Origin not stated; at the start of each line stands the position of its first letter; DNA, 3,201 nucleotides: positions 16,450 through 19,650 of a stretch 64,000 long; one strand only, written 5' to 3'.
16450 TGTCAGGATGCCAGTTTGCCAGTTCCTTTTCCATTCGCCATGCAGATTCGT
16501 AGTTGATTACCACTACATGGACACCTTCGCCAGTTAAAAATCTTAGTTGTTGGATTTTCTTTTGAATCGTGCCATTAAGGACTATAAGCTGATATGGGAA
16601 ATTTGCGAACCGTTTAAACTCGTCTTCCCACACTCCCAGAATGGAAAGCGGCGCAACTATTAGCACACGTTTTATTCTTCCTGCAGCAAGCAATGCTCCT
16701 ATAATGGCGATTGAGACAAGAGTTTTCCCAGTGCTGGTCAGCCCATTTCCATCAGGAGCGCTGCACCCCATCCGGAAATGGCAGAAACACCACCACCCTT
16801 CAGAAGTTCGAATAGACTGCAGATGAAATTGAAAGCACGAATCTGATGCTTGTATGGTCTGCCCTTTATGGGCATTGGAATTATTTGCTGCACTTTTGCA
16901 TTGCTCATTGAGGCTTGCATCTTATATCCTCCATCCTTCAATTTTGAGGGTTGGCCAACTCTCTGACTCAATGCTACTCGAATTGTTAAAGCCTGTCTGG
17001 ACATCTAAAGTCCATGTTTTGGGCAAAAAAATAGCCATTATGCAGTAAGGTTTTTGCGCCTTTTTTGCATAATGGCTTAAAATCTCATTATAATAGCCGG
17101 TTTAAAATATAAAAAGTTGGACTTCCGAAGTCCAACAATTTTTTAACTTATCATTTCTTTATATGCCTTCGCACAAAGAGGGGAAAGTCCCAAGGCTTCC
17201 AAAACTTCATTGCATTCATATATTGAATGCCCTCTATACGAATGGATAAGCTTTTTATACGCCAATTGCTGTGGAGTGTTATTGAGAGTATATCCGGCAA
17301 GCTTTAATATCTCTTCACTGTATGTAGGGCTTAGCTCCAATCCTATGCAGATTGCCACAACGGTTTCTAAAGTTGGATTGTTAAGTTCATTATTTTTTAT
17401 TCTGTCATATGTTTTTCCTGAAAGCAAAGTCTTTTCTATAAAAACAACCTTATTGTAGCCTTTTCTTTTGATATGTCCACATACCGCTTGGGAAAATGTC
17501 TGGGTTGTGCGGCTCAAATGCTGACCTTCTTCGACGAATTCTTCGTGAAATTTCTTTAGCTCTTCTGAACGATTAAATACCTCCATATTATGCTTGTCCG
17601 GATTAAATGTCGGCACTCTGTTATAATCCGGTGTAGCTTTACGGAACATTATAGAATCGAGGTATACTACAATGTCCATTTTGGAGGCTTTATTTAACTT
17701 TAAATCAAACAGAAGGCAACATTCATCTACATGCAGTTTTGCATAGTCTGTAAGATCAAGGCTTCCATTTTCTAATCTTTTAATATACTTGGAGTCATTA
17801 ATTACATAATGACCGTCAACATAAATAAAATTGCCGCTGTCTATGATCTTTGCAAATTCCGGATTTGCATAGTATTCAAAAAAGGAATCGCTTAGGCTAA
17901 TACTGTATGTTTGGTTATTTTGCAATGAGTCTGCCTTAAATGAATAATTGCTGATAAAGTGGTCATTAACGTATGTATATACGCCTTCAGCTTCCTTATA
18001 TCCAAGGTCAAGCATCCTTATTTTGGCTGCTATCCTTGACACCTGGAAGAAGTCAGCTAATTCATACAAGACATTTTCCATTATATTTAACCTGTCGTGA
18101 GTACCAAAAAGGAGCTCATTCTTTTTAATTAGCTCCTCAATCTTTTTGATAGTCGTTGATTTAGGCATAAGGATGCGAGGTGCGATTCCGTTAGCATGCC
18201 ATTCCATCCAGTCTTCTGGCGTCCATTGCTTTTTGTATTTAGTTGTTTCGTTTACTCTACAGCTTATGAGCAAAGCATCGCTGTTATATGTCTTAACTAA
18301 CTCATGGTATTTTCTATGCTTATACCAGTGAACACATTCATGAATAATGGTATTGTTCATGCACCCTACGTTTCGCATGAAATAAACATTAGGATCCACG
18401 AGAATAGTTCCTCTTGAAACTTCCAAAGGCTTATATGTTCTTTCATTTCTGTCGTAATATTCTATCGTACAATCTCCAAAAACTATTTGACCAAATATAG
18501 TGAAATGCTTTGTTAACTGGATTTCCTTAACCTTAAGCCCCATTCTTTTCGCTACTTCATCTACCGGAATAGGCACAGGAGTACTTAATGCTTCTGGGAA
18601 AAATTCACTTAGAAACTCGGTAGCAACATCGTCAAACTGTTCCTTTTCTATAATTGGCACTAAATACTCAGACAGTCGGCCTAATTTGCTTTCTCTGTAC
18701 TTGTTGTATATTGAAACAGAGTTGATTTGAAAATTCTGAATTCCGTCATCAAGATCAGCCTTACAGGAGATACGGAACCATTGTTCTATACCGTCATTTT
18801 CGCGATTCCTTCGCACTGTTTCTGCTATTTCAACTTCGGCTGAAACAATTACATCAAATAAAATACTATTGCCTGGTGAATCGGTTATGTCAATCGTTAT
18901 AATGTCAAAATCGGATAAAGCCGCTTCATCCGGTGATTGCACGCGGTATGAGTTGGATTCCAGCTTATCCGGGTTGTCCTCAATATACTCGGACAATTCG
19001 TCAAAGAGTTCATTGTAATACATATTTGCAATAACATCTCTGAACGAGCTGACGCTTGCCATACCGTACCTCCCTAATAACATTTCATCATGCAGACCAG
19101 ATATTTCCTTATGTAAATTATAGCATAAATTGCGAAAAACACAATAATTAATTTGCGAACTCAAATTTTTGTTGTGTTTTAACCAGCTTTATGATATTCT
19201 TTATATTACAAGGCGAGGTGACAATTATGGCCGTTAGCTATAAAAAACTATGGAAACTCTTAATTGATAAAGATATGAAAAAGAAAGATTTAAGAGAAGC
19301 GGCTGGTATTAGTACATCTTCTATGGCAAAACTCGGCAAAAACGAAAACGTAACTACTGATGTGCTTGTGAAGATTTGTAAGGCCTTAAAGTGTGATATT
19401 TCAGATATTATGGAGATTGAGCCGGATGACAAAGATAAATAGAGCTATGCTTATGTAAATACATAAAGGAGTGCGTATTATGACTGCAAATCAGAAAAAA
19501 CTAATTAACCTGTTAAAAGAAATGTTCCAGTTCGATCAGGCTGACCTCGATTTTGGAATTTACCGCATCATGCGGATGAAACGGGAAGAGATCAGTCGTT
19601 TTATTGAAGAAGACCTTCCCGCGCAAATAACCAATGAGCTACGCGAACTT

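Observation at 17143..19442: Giant ImmA/IrrE-type metallopeptidase protein divergent from the small XRE gene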

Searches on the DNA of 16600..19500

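Call 98: search_rna_families(source=window, start=16600, end=19500, threshold=evalue, max_evalue=1)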
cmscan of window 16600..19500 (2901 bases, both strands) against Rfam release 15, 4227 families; matches with E-value up to 1: 2.
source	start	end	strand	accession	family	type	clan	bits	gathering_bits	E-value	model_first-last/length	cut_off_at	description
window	17027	17105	+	RF03835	mir-955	Gene; miRNA;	-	20.6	50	0.37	1-81/81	no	mir-955 microRNA precursor family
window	18311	18333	-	RF01317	CRISPR-DR4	Gene; CRISPR;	CL00014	19.8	35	0.8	1-28/28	no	CRISPR RNA direct repeat element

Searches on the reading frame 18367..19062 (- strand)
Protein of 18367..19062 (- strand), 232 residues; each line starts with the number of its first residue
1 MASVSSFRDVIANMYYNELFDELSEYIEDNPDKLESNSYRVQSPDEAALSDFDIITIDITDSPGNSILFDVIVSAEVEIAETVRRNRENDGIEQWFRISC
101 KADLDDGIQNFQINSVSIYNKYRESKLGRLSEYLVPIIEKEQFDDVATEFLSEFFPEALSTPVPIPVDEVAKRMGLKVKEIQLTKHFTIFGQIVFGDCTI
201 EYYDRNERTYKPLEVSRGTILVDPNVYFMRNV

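Call 60: predict_structure(alignment_id=A2)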
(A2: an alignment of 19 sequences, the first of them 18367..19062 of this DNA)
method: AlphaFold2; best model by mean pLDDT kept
length: 232 residues; sequences in the alignment: 19
mean_pLDDT: 71.3   pTM: 0.55
mean pLDDT of the five models: 71.3, 67.4, 66.6, 64.5, 62.0
residues with pLDDT >= 90: 57; 70-90: 70; 50-70: 60; < 50: 45
segments of 3 or more residues with pLDDT < 50: 1-3, 122-127, 136-139, 178-181, 187-196, 217-220, 222-232
pLDDT, mean of each block of 10 residues (from residue 1): 65 92 97 80 91 87 81 93 87 92 83 91 48 53 61 76 62 57 47 49 67 55 38 24
secondary structure, 60 per line:
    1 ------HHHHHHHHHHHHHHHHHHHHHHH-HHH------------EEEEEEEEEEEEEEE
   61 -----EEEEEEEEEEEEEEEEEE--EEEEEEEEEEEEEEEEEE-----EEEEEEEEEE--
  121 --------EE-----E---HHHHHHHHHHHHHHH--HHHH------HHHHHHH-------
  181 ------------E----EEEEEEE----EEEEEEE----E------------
elements in order: H7-29 E46-60 E66-83 E86-103 E109-118 H140-154 H157-160 H167-173 E198-204 E209-215

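Call 73: fold_search(model_id=the predicted structure, library=pdb)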
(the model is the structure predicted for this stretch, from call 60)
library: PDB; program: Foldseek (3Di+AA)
matches with E <= 10: 761; with E <= 0.001: 0
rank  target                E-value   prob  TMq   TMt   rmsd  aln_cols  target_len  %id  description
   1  5i7l_B                2.7e-03  0.89  0.24  0.26  21.6       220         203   10  Crystal Structure of SPLUNC1 Disulfide Mutant M2 (A48C, V253C) (released 2016-05-18)
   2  8s7l_C                3.2e-03  0.84  0.23  0.22  18.3       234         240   16  Crystal structure of a double mutant of VirB8-like OrfG central and C-terminal domains of Streptococcus thermophilus I (released 2025-03-12)
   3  6baq_H                3.7e-03  0.95  0.26  0.30  21.4       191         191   12  Mus musculus BPIFA1 (released 2018-05-09)
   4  6baq_F                3.9e-03  0.72  0.20  0.21  21.8       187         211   13  Mus musculus BPIFA1 (released 2018-05-09)
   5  5u9o_G                4.9e-03  1.00  0.24  0.37   4.2        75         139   11  Cocrystal structure of the intermembrane space region of the plastid division proteins PARC6 and PDV1 (released 2017-12-20)
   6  5i7l_A                5.2e-03  0.85  0.25  0.29  21.4       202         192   12  Crystal Structure of SPLUNC1 Disulfide Mutant M2 (A48C, V253C) (released 2016-05-18)
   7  6baq_E                5.5e-03  0.69  0.20  0.22  23.1       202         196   12  Mus musculus BPIFA1 (released 2018-05-09)
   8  1bp1                  8.0e-03  0.44  0.19  0.12  23.7       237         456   10  CRYSTAL STRUCTURE OF BPI, THE HUMAN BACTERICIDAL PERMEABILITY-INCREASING PROTEIN (released 1997-09-04)
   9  4kgo_B                8.5e-03  0.89  0.26  0.28  21.9       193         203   12  Crystal Structure of double Leucine to Methionine mutant human splunc1 lacking the secretion signal sequence (released 2013-09-25)
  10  8s7l_A                8.5e-03  0.63  0.22  0.21  18.5       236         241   15  Crystal structure of a double mutant of VirB8-like OrfG central and C-terminal domains of Streptococcus thermophilus I (released 2025-03-12)
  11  6q0r_C                1.0e-02  0.72  0.18  0.22  14.8       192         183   12  Structure of DDB1-DDA1-DCAF15 complex bound to E7820 and RBM39 (released 2019-11-13)
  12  5i7j_B                1.2e-02  0.75  0.24  0.26  21.8       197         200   13  Crystal Structure of Human SPLUNC1 Disulfide Mutant M3 (I76C, V214C) (released 2016-05-18)
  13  8s7l_B                1.3e-02  0.57  0.22  0.21  18.3       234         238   16  Crystal structure of a double mutant of VirB8-like OrfG central and C-terminal domains of Streptococcus thermophilus I (released 2025-03-12)
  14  3ub1_C                1.4e-02  0.38  0.18  0.17  20.4       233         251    9  Ntf2 like protein involved in plasmid conjugation (released 2012-02-08)
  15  1ewf                  1.4e-02  0.38  0.20  0.12  24.7       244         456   10  THE 1.7 ANGSTROM CRYSTAL STRUCTURE OF BPI (released 2000-06-21)
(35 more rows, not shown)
